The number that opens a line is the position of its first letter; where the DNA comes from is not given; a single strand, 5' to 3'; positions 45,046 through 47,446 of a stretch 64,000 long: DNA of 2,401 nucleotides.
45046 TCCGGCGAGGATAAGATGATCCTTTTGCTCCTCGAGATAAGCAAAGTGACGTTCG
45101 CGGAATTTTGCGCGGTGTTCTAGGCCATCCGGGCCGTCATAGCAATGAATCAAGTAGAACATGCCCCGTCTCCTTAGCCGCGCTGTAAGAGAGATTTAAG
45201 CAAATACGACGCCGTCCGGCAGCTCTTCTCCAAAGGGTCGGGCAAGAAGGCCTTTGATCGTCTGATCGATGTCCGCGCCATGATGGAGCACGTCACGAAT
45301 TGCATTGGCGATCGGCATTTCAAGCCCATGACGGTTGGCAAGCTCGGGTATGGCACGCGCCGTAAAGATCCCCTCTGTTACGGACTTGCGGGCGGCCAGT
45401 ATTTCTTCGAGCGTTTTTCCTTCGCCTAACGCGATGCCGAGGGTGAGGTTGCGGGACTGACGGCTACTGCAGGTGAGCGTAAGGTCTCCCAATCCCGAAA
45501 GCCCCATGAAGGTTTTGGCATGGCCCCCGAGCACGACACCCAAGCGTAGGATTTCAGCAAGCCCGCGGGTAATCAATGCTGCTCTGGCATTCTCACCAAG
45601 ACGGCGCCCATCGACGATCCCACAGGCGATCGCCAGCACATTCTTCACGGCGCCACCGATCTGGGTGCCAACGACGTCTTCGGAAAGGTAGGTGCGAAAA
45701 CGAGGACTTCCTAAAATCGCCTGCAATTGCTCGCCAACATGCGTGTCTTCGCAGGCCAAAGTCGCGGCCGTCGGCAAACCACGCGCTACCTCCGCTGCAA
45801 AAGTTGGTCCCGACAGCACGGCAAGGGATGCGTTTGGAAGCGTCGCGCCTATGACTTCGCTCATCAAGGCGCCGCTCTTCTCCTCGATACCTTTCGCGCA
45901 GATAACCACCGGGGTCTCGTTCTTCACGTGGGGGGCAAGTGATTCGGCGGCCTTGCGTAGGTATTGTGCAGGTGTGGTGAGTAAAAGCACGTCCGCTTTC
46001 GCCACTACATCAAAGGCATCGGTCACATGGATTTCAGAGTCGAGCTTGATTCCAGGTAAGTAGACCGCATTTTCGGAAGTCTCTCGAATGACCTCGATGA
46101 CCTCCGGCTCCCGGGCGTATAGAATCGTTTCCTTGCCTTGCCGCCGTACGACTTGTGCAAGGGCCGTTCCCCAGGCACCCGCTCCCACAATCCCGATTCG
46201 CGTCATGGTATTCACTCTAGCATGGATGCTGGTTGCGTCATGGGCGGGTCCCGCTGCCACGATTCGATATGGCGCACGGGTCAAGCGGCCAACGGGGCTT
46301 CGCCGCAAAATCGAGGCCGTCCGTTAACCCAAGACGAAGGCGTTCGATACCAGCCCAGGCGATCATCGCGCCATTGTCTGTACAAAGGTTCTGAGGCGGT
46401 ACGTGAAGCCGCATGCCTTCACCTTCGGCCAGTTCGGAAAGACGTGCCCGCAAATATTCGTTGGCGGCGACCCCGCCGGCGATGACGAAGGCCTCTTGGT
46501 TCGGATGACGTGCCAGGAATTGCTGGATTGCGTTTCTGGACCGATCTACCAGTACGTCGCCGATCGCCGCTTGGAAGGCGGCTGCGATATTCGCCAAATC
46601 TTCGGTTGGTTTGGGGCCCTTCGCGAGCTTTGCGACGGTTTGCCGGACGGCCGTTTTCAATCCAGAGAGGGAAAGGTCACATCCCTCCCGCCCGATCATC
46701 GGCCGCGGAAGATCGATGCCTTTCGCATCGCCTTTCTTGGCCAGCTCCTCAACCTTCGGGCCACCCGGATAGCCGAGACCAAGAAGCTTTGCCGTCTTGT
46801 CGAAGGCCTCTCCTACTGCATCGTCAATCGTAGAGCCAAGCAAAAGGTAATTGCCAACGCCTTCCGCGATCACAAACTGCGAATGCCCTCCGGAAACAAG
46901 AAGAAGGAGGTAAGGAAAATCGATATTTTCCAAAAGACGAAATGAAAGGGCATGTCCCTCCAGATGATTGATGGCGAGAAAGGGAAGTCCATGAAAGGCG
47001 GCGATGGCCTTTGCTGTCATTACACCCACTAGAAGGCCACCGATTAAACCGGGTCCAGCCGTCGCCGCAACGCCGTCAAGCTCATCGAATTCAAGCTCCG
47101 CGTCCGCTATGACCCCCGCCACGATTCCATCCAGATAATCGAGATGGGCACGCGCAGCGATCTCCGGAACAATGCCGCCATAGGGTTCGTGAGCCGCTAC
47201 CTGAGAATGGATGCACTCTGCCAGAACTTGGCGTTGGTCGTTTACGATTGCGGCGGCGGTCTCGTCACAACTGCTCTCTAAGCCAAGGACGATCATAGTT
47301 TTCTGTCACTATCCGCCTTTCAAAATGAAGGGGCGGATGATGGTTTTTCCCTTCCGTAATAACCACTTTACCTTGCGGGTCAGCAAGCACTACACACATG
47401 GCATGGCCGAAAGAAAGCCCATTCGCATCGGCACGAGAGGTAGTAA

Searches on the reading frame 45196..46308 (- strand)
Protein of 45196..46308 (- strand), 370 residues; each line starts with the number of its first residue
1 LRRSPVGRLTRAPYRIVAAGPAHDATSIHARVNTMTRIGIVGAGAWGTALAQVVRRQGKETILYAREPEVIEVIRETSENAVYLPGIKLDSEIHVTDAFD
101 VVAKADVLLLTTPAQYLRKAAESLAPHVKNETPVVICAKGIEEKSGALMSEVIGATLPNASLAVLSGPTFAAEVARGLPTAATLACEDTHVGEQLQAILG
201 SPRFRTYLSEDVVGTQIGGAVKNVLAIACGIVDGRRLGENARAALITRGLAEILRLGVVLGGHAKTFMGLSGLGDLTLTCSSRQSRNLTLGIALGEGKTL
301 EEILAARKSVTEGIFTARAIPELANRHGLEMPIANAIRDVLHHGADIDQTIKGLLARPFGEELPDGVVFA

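Call 61: search_protein_families(library=pfam, proteins=[window:45196-46308:-], max_evalue=0.00001)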
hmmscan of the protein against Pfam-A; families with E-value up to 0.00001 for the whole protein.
window:45196-46308:- (370 aa): 5 families
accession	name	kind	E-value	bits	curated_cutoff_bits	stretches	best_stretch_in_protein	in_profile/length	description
PF07479.19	NAD_Gly3P_dh_C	-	9.2e-53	178.7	25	1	211-351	1-141/142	NAD-dependent glycerol-3-phosphate dehydrogenase C-terminus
PF01210.29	NAD_Gly3P_dh_N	-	5e-46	157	23.1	1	38-190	2-156/158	NAD-dependent glycerol-3-phosphate dehydrogenase N-terminus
PF20618.3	GPD_NAD_C_bact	-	4.5e-19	69.2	27.6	1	271-337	1-66/66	Bacterial GPD, NAD-dependent C-terminal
PF02558.23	ApbA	-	8.3e-11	42.2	22.2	1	38-144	1-106/150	Ketopantoate reductase PanE/ApbA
PF03807.23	F420_oxidored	-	4.3e-08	34.1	21.6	1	37-135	1-89/94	NADP oxidoreductase coenzyme F420-dependent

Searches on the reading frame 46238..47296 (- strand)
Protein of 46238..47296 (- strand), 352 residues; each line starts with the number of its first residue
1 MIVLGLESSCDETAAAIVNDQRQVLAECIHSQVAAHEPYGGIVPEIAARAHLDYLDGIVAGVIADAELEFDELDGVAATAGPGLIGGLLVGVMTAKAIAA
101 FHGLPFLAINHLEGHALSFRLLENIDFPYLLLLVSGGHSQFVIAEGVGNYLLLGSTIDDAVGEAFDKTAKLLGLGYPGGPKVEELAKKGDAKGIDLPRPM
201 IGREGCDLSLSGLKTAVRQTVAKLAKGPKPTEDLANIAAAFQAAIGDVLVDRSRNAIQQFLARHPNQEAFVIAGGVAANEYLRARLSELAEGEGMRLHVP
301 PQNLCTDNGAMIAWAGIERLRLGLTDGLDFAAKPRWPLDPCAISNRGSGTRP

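Call 61: search_protein_families(library=pfam, proteins=[window:46238-47296:-], max_evalue=0.00001)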
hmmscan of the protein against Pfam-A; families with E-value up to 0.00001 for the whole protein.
window:46238-47296:- (352 aa): 2 families
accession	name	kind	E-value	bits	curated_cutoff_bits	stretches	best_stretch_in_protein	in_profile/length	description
PF00814.31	TsaD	-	6.2e-89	298.6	24.8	1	23-314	1-264/264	tRNA N6-adenosine threonylcarbamoyltransferase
PF22521.2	HypF_C_2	-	6e-06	26.6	27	1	213-309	145-236/241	Carbamoyltransferase, Kae1-like Domain, second subdomain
